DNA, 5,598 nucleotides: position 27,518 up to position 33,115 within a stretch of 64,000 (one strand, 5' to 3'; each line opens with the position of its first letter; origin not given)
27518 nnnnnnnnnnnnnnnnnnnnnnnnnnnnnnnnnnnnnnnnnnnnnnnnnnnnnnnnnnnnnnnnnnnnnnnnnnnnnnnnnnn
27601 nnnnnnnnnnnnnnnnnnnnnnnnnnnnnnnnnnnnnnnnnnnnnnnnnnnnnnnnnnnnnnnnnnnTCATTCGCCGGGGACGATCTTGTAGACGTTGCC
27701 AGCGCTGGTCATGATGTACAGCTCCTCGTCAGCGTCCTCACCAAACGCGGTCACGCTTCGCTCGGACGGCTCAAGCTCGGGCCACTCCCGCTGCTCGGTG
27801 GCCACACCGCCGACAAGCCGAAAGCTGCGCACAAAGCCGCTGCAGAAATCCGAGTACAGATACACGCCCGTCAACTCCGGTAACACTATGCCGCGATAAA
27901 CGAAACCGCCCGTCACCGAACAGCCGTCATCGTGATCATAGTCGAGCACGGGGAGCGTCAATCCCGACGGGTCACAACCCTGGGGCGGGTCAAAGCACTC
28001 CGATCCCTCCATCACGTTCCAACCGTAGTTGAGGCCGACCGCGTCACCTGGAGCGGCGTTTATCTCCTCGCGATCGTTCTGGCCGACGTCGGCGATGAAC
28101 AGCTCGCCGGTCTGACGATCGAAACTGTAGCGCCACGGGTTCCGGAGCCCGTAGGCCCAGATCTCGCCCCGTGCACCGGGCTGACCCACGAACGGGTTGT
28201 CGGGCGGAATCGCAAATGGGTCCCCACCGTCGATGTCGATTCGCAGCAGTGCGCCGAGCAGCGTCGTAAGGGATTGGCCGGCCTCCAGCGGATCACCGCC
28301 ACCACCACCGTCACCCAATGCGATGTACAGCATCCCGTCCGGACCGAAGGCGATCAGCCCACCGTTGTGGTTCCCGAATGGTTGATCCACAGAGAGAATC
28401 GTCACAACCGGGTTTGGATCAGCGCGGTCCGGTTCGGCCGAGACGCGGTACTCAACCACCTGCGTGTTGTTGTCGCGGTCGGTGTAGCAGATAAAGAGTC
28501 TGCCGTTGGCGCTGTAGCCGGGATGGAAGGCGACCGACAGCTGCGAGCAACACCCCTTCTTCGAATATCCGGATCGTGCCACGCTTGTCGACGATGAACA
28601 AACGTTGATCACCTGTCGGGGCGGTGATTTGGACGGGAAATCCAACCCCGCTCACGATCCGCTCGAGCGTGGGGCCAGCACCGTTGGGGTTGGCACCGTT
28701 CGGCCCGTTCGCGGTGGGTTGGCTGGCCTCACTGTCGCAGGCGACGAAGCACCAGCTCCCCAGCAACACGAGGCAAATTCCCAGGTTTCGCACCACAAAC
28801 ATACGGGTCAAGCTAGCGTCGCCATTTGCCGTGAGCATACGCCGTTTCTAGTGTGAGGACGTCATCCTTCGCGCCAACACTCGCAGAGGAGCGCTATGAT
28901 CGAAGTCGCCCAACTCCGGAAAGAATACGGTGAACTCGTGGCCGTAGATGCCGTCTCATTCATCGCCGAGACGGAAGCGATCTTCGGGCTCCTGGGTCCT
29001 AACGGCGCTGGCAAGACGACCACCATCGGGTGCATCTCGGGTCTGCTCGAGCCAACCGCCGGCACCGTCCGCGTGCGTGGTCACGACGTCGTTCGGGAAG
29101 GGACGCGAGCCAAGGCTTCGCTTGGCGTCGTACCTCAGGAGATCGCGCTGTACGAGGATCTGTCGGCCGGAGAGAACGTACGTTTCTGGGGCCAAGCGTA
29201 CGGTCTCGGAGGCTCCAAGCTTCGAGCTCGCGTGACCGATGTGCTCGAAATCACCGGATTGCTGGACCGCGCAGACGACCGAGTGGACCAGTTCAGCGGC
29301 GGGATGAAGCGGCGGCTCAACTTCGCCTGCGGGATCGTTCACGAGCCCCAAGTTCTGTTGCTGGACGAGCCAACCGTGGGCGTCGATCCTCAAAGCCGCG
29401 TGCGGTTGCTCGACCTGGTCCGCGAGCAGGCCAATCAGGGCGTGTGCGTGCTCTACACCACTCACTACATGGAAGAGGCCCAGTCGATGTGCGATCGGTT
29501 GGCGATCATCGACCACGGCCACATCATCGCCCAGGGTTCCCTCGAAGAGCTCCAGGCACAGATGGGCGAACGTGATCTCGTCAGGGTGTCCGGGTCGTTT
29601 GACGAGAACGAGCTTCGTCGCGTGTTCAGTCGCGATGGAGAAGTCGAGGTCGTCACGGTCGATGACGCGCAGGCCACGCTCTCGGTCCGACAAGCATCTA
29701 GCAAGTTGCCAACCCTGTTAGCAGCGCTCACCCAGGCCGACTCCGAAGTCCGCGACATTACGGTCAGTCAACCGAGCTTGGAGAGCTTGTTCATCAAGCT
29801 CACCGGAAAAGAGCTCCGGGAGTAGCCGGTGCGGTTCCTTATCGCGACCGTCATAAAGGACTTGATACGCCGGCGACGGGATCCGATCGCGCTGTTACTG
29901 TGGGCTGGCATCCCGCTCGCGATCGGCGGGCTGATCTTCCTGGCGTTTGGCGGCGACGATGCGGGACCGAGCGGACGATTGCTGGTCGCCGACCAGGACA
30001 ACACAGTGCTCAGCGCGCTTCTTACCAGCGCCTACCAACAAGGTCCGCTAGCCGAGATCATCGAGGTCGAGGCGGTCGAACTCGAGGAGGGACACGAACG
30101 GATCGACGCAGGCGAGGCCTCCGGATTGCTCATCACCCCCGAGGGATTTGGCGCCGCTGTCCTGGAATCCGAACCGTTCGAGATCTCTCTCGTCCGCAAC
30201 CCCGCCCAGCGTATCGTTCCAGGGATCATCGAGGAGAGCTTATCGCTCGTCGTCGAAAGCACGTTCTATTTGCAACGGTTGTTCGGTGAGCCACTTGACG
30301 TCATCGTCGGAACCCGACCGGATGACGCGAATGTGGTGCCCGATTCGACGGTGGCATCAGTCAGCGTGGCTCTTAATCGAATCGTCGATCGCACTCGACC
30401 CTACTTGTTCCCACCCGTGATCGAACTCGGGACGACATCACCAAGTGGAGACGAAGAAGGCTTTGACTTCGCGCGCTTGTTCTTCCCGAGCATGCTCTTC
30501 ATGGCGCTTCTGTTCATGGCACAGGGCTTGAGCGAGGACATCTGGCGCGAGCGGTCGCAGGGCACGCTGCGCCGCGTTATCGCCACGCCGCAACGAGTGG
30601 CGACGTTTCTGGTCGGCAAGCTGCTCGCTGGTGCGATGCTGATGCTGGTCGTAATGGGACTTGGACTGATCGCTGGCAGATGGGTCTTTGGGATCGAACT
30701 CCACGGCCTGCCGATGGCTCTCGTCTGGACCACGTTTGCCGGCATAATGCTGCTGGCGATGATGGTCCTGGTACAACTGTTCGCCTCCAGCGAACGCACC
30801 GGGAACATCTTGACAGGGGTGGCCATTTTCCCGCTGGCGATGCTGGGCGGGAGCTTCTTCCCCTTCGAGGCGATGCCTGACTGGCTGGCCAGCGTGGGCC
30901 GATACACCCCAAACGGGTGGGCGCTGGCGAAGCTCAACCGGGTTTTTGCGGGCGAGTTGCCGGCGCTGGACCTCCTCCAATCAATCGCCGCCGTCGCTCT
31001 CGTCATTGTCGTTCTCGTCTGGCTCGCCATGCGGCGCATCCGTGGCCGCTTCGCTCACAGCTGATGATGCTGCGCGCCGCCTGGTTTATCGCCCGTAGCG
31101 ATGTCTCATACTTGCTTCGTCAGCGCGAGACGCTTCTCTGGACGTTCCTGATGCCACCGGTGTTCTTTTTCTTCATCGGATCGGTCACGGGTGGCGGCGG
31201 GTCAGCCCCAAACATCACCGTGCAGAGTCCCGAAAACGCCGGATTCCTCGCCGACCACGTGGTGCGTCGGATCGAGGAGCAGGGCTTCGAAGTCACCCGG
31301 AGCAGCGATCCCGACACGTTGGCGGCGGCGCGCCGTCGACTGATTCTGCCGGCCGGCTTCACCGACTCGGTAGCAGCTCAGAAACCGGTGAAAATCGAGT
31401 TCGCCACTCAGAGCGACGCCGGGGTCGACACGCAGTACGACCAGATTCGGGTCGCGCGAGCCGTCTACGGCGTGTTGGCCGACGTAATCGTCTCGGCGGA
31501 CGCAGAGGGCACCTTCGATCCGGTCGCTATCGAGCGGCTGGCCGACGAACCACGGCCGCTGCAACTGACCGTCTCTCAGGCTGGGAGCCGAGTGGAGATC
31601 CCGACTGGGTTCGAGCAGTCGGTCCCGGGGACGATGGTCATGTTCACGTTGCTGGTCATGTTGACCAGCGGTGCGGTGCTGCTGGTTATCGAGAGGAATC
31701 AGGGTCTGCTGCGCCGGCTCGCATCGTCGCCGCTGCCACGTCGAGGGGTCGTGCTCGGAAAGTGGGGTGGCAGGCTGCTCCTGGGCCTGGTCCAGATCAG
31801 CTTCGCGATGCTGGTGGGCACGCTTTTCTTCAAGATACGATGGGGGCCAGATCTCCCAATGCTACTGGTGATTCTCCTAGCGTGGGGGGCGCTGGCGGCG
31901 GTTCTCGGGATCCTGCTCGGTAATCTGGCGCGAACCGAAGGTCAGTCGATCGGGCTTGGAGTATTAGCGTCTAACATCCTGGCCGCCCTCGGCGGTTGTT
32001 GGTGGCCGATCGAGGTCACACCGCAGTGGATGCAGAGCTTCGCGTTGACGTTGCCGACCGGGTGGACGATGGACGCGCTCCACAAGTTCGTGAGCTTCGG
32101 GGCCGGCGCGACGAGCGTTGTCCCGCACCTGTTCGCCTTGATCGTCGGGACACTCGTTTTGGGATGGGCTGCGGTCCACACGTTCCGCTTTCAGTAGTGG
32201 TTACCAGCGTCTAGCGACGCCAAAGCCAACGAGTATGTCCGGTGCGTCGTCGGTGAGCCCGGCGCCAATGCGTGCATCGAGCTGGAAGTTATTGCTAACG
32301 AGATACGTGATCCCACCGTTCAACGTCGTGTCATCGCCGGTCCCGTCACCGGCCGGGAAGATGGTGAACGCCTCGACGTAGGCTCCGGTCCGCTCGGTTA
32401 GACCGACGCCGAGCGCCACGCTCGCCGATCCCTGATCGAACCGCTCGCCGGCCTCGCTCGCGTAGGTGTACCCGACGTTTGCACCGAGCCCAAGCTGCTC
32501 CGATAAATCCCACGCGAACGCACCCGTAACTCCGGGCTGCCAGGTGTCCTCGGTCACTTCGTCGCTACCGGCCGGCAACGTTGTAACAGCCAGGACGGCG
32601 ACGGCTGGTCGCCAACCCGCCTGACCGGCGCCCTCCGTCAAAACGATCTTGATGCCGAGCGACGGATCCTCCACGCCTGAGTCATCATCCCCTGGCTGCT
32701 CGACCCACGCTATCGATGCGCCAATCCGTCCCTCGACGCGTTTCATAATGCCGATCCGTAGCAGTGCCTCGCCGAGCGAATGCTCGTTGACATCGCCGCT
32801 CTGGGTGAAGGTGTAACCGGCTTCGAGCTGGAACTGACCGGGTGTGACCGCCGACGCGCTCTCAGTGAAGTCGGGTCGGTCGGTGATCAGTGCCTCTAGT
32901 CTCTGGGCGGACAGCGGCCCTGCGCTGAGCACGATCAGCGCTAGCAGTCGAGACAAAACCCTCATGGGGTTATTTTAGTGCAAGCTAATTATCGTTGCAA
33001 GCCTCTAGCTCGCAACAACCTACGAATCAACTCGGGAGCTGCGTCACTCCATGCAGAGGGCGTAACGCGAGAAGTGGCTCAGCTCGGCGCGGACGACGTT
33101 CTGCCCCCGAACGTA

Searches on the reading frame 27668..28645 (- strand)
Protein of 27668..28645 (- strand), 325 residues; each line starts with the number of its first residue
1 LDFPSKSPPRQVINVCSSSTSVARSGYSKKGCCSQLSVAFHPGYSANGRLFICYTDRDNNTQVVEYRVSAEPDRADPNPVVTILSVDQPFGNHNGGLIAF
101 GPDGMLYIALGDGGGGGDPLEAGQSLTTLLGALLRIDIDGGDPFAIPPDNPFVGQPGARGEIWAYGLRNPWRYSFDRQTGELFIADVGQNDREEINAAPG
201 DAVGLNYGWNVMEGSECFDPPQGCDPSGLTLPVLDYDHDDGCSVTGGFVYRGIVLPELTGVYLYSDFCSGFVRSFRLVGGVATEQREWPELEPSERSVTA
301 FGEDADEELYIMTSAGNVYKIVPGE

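Call 5: search_protein_families(library=pfam, proteins=[window:27668-28645:-], max_evalue=0.01)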
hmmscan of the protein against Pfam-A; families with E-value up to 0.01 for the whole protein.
window:27668-28645:- (325 aa): 1 family
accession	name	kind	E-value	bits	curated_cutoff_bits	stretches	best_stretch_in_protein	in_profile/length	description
PF07995.17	GSDH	-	3.4e-37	128.9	25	1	36-316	52-328/332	Glucose / Sorbosone dehydrogenase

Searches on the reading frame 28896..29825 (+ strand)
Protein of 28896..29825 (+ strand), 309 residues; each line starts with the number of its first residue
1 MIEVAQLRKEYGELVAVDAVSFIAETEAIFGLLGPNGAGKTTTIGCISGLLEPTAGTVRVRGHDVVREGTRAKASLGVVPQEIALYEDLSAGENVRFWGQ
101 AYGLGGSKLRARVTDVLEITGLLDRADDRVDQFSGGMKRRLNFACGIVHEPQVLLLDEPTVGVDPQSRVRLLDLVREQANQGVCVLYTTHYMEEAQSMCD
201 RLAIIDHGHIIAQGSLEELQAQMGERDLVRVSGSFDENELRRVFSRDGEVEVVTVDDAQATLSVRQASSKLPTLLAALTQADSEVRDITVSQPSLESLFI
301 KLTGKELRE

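Call 8: search_protein_families(library=pfam, proteins=[window:28896-29825:+], max_evalue=0.001)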
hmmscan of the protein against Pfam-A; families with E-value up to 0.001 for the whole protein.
window:28896-29825:+ (309 aa): 4 families
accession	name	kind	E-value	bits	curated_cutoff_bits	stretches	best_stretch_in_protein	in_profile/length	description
PF00005.33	ABC_tran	-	3.3e-30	105.9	25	1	18-160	2-136/137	ABC transporter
PF13304.12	AAA_21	-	7.9e-12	46.3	27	1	128-190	233-298/304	AAA domain, putative AbiEii toxin, Type IV TA system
PF13732.12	DrrA1-3_C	-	1.3e-09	39.1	27.4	1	214-302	1-80/81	ATP-binding protein DrrA1-3-like, C-terminal domain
PF02463.25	SMC_N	-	0.00068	19.6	40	0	29-198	26-208/220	RecF/RecN/SMC N terminal domain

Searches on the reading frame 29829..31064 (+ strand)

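Call 8: search_protein_families(library=pfam, proteins=[window:29829-31064:+], max_evalue=0.001)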
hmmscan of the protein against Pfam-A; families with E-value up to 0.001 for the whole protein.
window:29829-31064:+ (411 aa): 4 families
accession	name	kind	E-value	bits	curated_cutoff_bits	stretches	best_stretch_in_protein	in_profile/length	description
PF12698.13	ABC2_membrane_3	-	3.6e-33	115.6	31.6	1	28-401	10-346/347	ABC-2 family transporter protein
PF01061.29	ABC2_membrane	-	9e-16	58.5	26.9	1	216-365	51-202/211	ABC-2 type transporter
PF12679.13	ABC2_membrane_2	-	3.7e-07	30.1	27.2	1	8-318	4-177/283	ABC-2 family transporter protein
PF12730.13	ABC2_membrane_4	-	0.00037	20.9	27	1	221-328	56-167/179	ABC-2 family transporter protein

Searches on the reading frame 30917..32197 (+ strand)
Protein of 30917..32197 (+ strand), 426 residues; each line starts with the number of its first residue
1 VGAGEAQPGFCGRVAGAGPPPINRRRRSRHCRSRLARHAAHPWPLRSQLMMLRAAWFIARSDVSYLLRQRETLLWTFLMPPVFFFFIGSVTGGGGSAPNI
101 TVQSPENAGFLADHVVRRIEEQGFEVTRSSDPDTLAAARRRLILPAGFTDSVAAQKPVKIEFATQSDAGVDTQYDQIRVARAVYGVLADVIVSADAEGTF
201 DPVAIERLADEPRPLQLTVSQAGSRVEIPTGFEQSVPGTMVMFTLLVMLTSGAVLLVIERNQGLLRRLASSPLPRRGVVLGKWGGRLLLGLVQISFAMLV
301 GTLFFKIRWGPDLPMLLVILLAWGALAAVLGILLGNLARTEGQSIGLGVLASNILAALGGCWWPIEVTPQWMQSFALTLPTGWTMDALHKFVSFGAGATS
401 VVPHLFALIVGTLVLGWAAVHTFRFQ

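Call 8: search_protein_families(library=pfam, proteins=[window:30917-32197:+], max_evalue=0.001)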
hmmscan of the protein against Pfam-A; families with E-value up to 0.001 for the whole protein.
window:30917-32197:+ (426 aa): 3 families
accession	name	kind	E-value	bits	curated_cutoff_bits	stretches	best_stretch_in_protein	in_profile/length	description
PF12698.13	ABC2_membrane_3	-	7.2e-25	88.2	31.6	1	71-420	2-346/347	ABC-2 family transporter protein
PF01061.29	ABC2_membrane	-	1.4e-17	64.4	26.9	1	234-389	49-207/211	ABC-2 type transporter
PF12679.13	ABC2_membrane_2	-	7e-11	42.3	27.2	1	56-346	1-186/283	ABC-2 family transporter protein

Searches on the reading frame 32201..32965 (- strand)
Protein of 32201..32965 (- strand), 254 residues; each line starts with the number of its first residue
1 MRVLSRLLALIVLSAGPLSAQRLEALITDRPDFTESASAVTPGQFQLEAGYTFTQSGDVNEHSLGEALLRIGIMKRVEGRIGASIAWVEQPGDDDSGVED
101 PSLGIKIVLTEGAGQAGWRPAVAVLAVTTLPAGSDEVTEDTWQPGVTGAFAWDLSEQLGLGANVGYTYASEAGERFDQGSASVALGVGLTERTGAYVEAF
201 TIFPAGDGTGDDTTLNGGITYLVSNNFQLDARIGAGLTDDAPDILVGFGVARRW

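Call 8: search_protein_families(library=pfam, proteins=[window:32201-32965:-], max_evalue=0.001)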
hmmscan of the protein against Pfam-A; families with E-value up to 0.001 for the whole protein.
window:32201-32965:- (254 aa): 1 family
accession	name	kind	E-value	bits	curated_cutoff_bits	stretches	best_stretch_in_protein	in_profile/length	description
PF13557.12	Phenol_MetA_deg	-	3.6e-26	93.1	22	1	28-253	1-241/242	Putative MetA-pathway of phenol degradation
